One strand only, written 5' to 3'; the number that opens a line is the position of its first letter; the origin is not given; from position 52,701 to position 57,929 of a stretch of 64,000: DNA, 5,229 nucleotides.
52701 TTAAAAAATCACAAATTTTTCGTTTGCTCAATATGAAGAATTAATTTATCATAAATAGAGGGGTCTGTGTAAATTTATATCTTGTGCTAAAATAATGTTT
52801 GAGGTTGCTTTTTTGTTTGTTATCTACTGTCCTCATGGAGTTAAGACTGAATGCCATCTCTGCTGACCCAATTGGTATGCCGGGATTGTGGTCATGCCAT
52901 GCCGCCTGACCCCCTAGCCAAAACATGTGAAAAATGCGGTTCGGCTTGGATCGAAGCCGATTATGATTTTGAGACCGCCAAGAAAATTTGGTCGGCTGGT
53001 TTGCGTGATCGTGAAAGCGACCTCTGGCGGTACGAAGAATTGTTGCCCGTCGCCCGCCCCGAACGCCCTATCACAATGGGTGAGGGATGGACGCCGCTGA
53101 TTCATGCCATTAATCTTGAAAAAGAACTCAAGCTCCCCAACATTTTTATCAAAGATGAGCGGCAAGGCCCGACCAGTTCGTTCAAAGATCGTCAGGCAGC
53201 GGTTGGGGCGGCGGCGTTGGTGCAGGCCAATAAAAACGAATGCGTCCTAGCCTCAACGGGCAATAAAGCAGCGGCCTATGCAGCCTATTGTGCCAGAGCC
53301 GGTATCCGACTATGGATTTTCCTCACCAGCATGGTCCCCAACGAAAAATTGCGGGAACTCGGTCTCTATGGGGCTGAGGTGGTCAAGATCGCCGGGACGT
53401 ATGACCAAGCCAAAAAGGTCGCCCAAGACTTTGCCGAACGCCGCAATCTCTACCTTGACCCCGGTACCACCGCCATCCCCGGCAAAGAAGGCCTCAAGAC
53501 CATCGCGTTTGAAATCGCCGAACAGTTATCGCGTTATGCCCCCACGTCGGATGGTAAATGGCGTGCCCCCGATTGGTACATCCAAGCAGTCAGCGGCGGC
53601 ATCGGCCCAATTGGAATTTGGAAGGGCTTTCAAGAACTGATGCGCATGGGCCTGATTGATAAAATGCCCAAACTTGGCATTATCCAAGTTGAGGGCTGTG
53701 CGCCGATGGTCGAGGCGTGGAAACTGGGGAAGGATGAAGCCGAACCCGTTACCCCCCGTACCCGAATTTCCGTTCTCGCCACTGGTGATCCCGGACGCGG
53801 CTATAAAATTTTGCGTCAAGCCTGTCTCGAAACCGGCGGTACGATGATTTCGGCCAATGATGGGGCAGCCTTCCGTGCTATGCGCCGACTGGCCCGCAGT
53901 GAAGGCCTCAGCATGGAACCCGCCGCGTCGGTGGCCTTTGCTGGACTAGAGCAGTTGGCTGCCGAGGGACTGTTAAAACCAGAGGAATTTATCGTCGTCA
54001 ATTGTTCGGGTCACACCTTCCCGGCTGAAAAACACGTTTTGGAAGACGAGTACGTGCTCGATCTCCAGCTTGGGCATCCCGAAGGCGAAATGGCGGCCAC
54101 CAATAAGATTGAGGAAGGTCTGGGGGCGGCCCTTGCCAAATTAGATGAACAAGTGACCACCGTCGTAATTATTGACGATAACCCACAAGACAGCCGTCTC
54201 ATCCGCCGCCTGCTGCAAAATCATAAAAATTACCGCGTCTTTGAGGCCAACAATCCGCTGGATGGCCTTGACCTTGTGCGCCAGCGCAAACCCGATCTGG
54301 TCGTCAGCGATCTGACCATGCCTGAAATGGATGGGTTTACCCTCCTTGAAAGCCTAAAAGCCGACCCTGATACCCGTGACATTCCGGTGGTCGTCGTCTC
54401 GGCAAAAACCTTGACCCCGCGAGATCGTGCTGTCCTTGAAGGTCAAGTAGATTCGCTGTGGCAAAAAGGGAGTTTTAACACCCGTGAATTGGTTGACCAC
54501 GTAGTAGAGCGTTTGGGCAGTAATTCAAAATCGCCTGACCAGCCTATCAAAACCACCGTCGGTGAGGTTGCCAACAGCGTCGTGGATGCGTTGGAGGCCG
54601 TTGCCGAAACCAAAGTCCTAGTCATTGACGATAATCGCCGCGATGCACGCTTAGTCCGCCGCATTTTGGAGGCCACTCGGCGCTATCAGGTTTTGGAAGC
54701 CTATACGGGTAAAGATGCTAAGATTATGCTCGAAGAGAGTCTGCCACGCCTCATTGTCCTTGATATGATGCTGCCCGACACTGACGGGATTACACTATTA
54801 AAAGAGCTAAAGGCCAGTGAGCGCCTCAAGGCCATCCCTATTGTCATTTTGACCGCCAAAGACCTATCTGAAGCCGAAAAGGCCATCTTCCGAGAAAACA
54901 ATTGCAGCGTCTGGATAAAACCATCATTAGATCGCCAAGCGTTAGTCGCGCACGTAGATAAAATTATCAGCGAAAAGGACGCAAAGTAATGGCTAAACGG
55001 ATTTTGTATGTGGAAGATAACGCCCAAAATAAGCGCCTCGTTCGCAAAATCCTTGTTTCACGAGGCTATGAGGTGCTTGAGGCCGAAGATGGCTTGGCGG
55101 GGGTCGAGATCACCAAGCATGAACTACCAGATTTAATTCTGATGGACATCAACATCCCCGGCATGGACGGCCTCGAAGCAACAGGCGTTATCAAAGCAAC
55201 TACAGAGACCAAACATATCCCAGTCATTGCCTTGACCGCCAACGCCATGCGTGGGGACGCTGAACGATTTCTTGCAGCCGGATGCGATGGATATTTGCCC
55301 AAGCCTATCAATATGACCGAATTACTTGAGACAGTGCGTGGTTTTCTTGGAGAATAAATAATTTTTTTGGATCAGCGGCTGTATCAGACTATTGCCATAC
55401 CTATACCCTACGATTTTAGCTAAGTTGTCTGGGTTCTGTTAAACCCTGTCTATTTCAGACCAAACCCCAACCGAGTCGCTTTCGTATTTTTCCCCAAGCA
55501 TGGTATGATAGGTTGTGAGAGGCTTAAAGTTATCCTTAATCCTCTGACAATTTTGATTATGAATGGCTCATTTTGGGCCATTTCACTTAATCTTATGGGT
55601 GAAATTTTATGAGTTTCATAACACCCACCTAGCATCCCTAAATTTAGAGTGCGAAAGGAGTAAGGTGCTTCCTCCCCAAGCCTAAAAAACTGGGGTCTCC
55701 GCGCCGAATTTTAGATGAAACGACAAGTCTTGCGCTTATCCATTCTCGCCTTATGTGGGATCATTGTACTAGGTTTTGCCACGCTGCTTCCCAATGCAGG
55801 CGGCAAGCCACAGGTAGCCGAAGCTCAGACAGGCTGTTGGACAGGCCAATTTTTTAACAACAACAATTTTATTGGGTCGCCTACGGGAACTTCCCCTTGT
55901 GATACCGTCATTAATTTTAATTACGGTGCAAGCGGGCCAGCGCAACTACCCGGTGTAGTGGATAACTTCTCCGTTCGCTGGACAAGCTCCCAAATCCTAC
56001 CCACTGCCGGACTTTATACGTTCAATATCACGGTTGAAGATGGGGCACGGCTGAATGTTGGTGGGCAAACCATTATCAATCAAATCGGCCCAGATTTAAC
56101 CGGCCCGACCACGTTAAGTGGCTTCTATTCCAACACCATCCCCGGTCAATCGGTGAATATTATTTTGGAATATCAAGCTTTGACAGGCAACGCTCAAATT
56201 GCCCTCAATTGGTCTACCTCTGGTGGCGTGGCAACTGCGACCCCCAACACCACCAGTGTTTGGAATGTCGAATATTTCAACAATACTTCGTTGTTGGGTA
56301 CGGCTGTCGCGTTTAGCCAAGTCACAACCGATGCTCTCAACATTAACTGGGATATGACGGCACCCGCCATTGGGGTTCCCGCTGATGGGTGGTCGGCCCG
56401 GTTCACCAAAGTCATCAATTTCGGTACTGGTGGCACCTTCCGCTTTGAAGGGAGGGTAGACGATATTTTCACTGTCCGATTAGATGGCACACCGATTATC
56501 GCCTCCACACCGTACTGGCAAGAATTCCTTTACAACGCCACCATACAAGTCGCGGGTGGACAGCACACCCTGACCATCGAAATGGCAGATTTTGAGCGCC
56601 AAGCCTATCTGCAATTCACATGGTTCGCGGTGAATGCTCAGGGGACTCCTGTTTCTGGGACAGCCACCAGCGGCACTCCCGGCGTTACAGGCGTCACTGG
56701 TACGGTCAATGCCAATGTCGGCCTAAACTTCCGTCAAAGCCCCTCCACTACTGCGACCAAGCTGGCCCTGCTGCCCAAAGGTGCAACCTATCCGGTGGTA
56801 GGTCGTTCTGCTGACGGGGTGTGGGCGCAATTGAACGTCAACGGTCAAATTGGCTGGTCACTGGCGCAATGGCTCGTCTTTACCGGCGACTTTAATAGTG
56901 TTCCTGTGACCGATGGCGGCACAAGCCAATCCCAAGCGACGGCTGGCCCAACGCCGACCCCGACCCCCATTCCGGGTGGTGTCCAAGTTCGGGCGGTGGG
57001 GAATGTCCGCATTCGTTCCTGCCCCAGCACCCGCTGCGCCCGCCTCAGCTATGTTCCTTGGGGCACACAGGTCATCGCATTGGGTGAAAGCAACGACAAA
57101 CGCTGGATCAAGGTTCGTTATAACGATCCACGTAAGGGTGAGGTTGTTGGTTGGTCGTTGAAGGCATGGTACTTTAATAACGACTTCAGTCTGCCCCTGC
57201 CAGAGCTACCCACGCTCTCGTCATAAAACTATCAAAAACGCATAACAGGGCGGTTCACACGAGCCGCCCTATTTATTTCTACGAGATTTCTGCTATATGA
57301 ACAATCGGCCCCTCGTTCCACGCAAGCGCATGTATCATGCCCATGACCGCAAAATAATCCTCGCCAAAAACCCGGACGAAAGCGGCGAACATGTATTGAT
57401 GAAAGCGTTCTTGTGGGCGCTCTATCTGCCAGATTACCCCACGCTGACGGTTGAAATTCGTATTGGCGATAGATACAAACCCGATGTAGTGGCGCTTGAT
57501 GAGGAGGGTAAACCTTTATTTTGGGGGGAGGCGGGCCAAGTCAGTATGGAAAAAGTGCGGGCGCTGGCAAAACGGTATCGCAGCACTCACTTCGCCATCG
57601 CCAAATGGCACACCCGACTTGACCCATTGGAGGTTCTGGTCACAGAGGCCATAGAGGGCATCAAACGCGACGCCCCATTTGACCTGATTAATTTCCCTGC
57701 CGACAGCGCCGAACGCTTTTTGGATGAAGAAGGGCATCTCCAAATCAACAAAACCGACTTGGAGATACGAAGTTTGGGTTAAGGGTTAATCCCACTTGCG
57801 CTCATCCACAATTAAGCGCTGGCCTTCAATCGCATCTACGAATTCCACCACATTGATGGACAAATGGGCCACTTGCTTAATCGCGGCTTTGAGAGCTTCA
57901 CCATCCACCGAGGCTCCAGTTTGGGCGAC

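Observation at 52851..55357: Threonine-synthase-like PLP enzyme fused to two C-terminal receiver domains, followed by a CheY-like gene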

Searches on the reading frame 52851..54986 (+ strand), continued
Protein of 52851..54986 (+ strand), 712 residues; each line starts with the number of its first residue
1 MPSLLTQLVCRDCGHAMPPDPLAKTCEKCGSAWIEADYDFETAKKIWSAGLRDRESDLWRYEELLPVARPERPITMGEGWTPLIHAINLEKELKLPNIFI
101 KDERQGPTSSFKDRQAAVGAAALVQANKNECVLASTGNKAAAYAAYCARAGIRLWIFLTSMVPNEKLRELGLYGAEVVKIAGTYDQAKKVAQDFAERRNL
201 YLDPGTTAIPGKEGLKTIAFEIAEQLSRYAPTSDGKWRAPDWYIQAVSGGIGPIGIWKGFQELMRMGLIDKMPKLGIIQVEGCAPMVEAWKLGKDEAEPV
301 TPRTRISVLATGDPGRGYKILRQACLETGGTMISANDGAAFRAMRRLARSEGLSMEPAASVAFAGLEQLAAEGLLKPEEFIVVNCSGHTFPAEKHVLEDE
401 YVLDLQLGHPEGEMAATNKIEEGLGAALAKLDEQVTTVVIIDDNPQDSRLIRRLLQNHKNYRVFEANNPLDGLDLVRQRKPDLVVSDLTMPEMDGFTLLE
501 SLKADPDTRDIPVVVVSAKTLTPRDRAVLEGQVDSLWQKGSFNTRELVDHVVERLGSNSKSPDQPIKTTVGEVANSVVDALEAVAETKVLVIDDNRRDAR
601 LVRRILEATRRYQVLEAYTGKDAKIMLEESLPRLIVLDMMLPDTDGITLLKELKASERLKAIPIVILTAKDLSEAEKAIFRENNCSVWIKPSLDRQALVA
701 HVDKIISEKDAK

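Call 44: predict_structure(alignment_id=A1)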
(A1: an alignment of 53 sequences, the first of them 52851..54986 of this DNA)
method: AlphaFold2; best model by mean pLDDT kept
length: 712 residues; sequences in the alignment: 53
mean_pLDDT: 79.2   pTM: 0.58
mean pLDDT of the five models: 79.2, 78.5, 77.5, 77.4, 74.3
residues with pLDDT >= 90: 205; 70-90: 359; 50-70: 76; < 50: 72
segments of 3 or more residues with pLDDT < 50: 389-433, 558-584
pLDDT, mean of each block of 10 residues (from residue 1): 84 92 91 89 82 60 62 61 89 93 69 82 88 82 87 88 76 88 79 94 85 84 88 89 88 89 92 94 87 87 58 77 95 87 81 77 93 95 74 47 35 34 40 65 85 72 83 82 88 85 87 84 79 77 75 60 33 37 67 91 86 93 92 93 91 90 89 86 85 73 84 64
secondary structure, 60 per line:
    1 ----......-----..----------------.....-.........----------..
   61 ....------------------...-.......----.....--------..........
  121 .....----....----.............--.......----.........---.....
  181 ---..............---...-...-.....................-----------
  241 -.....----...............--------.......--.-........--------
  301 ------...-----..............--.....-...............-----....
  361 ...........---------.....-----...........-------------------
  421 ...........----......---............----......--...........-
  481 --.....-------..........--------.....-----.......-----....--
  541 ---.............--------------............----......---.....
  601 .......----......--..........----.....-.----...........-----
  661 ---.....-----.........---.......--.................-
elements in order (helices of 4 or more, strands of 3 or more residues): E5-10 E34-38 H40-48 H59-64 E83-85 H87-93 E98-102 H111-125 E130-133 H138-150 E153-159 H164-172 E176-180 H184-197 E201-203 H209-229 E242-246 H251-265 E274-280 H285-292 H315-328 E331-335 H337-351 H357-371 E381-385 H391-401 H421-431 E436-441 H445-456 E461-466 H469-479 E483-487 H495-504 E513-517 H523-529 E535-538 H544-556 H571-582 E587-592 H596-607 E612-617 H620-629 E634-638 H646-655 E664-668 H674-682 E686-689 H695-711

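Call 48: fold_search(model_id=the predicted structure, library=pdb)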
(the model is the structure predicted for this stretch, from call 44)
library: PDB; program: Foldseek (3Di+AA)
matches with E <= 10: 1890; with E <= 0.001: 1027
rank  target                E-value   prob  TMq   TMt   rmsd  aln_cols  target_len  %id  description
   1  2zsj_A                4.6e-23  1.00  0.39  0.75   5.6       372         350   31  Crystal structure of threonine synthase from Aquifex aeolicus VF5 (released 2008-10-21)
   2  2zsj_D                7.1e-23  1.00  0.40  0.77   5.1       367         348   30  Crystal structure of threonine synthase from Aquifex aeolicus VF5 (released 2008-10-21)
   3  3aey_B                2.4e-22  1.00  0.42  0.81   5.7       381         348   29  Apo form of threonine synthase from Thermus thermophilus HB8 (released 2010-11-17)
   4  2d1f_A                2.4e-22  1.00  0.39  0.76   6.4       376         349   29  Structure of Mycobacterium tuberculosis threonine synthase (released 2006-09-05)
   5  1uin_B                5.0e-22  1.00  0.40  0.77   5.9       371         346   28  Crystal Structure of Threonine Synthase from Thermus Thermophilus HB8, Trigonal Crystal Form (released 2003-11-18)
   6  1v7c_A                6.0e-22  1.00  0.39  0.75   6.6       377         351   28  Crystal structure of threonine synthase from thermus thermophilus hb8 in complex with a substrate analogue (released 2003-12-30)
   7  1uim_A                8.8e-22  1.00  0.41  0.79   5.3       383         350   28  Crystal Structure of Threonine Synthase from Thermus Thermophilus HB8, Orthorhombic Crystal Form (released 2003-11-18)
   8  6nmx_D                1.2e-21  1.00  0.39  0.75   6.4       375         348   25  Threonine synthase from Bacillus subtilis ATCC 6633 with PLP and APPA (released 2019-03-13)
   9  1uin_A                1.5e-21  1.00  0.42  0.81   5.2       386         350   30  Crystal Structure of Threonine Synthase from Thermus Thermophilus HB8, Trigonal Crystal Form (released 2003-11-18)
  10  6cgq_B                1.6e-21  1.00  0.40  0.78   4.8       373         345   27  Threonine synthase from Bacillus subtilis ATCC 6633 with PLP and PLP-Ala (released 2019-02-27)
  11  6cgq_A                2.3e-21  1.00  0.39  0.77   6.5       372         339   25  Threonine synthase from Bacillus subtilis ATCC 6633 with PLP and PLP-Ala (released 2019-02-27)
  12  6nmx_A                3.8e-21  1.00  0.39  0.74   6.5       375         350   26  Threonine synthase from Bacillus subtilis ATCC 6633 with PLP and APPA (released 2019-03-13)
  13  6nmx_B                4.7e-21  1.00  0.38  0.74   5.5       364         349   26  Threonine synthase from Bacillus subtilis ATCC 6633 with PLP and APPA (released 2019-03-13)
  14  2c2b_A                2.3e-20  1.00  0.49  0.76   6.5       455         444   21  Crystallographic structure of Arabidopsis thaliana Threonine synthase complexed with pyridoxal phosphate and S-adenosy (released 2005-11-28)
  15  2c2b_C                3.5e-20  1.00  0.49  0.76   6.5       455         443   21  Crystallographic structure of Arabidopsis thaliana Threonine synthase complexed with pyridoxal phosphate and S-adenosy (released 2005-11-28)
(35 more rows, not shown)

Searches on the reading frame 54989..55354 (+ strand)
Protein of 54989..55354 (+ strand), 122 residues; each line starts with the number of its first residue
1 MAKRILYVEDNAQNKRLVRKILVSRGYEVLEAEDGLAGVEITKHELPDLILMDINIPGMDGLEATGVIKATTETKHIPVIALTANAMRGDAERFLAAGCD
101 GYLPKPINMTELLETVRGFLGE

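Call 3: search_protein_families(library=pfam, proteins=[window:54989-55354:+], max_evalue=0.01)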
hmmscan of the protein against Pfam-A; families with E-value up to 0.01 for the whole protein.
window:54989-55354:+ (122 aa): 1 family
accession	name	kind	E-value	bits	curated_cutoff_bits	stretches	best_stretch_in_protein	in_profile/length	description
PF00072.30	Response_reg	-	4.6e-28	98.1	30.2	1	5-117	1-111/111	Response regulator receiver domain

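Call 4: search_protein_families(library=ncbifam, proteins=[window:54989-55354:+], max_evalue=0.01)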
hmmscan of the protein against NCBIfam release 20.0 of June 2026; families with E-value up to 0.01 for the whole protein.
window:54989-55354:+ (122 aa): 100 families (the best 25 are shown)
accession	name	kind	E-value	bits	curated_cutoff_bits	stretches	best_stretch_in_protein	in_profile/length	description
NF008318.0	PRK11107.1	equivalog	1.3e-27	96.3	890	1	4-116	669-781/920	two-component sensor histidine kinase BarA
NF007135.0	PRK09581.1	equivalog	5e-26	91.5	474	1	1-118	1-118/457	PleD family two-component system response regulator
TIGR02154.1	PhoB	equivalog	1.1e-22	80.5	296.2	1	1-119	1-119/226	phosphate regulon transcriptional regulator PhoB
NF011874.0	PRK15347.1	equivalog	1.4e-22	79.6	852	1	4-115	692-805/921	two component system sensor kinase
NF038297.2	hybrid_HK_HrmK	equivalog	4.5e-22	78.4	725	1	3-116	491-604/607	hybrid histidine kinase/response regulator HrmK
NF008099.0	PRK10841.1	equivalog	3e-21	74.9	920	1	4-116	826-936/949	two-component system sensor histidine kinase RcsC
TIGR02956.1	TMAO_torS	equivalog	6e-21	74.3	676.5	1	3-120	702-820/967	TMAO reductase system sensor histidine kinase/response regulator TorS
NF012023.0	PRK15479.1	equivalog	2.9e-19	69.5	337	1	4-120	2-116/224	transcriptional regulator TctD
NF007546.0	PRK10161.1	equivalog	3e-19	69.5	471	1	1-117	1-117/229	phosphate response regulator transcription factor PhoB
TIGR01387.1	cztR_silR_copR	subfamily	3.8e-19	69.2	279.2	1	5-120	1-114/218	heavy metal response regulator transcription factor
NF041733.1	resp_reg_CseB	equivalog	4.1e-19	68.9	350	1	4-120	2-115/228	two-component system response regulator CseB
NF040689.1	MtrAB_MtrA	equivalog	5.3e-19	68.4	300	1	5-118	1-111/219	MtrAB system response regulator MtrA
NF008567.0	PRK11517.1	equivalog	3.6e-18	65.8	353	1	4-120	2-115/223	response regulator transcription factor HprR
NF041947.1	LuxQ_Vibrio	equivalog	4.3e-18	64.6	1200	1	4-117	724-836/843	quorum-sensing autoinducer 2 sensor kinase/phosphatase LuxQ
NF007005.1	PRK09468.1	equivalog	7.2e-18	64.9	331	1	3-119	4-118/237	osmolarity response regulator transcription factor OmpR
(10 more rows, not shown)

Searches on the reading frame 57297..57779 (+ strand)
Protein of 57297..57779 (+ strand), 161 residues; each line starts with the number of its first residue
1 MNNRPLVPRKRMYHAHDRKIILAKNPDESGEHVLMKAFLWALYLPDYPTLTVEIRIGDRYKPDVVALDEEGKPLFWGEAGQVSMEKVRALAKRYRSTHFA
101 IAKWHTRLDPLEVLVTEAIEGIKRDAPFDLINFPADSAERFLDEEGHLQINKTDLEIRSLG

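Call 3: search_protein_families(library=pfam, proteins=[window:57297-57779:+], max_evalue=0.01)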
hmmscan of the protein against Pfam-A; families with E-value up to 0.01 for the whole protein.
window:57297-57779:+ (161 aa): 1 family
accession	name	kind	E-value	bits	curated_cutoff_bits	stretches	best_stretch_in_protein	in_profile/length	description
PF07152.18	YaeQ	-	0.00019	21.6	25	1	16-138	23-138/173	YaeQ protein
